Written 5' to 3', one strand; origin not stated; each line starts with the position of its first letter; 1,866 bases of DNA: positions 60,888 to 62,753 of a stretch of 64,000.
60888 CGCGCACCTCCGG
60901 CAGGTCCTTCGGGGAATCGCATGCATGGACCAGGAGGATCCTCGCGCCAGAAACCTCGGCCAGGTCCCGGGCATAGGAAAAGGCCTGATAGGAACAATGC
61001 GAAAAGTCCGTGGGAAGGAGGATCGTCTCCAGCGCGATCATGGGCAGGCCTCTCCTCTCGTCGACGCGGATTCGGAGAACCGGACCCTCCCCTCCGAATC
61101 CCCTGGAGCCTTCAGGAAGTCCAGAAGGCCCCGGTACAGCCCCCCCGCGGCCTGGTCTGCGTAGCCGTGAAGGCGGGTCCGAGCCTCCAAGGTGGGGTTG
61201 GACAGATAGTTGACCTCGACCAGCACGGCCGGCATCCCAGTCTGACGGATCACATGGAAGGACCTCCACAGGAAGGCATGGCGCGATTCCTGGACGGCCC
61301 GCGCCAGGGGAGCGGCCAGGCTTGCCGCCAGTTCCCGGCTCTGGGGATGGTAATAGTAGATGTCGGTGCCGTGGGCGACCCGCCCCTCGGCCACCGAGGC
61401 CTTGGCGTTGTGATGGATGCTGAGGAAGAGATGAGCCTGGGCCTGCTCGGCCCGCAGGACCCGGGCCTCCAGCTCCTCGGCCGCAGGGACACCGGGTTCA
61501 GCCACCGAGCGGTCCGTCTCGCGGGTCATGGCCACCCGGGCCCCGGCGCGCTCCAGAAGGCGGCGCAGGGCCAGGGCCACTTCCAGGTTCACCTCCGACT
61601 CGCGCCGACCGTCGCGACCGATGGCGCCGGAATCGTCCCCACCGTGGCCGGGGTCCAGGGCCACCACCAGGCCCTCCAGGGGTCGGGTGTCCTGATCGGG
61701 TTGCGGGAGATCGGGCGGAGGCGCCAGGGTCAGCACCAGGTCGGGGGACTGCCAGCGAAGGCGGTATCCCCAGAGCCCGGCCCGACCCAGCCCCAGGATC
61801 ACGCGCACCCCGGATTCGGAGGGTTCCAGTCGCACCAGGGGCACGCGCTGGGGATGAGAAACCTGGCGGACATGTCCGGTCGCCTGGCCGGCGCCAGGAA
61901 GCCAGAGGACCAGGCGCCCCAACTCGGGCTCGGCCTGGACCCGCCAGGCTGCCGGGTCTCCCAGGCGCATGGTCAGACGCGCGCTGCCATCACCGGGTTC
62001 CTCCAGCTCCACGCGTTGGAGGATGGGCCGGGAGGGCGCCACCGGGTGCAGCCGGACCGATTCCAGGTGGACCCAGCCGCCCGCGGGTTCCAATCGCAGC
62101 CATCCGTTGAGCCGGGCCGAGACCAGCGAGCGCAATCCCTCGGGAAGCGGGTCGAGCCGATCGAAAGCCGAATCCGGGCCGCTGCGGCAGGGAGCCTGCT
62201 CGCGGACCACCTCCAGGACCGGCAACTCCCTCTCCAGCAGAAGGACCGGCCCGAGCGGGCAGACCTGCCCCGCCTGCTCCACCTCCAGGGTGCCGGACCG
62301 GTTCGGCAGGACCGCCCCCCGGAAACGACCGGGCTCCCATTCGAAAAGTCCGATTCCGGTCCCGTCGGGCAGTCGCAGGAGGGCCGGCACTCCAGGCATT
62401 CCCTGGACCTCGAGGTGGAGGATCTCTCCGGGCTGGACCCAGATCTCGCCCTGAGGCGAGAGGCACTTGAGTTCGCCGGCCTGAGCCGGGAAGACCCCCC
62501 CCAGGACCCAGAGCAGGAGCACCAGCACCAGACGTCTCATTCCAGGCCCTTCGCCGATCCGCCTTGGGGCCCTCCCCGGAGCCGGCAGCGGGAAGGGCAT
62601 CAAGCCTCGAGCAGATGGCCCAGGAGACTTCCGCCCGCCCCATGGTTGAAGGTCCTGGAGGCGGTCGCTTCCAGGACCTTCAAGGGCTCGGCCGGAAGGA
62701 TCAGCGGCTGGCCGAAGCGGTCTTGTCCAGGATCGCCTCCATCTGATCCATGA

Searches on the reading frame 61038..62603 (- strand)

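Call 21: search_protein_families(library=pfam, proteins=[window:61038-62603:-], max_evalue=0.0001)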
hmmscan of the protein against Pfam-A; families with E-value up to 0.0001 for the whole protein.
window:61038-62603:- (521 aa): 1 family
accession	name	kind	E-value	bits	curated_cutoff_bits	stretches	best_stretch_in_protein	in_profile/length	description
PF01520.23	Amidase_3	-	1.5e-39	136.3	27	1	314-493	1-172/174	N-acetylmuramoyl-L-alanine amidase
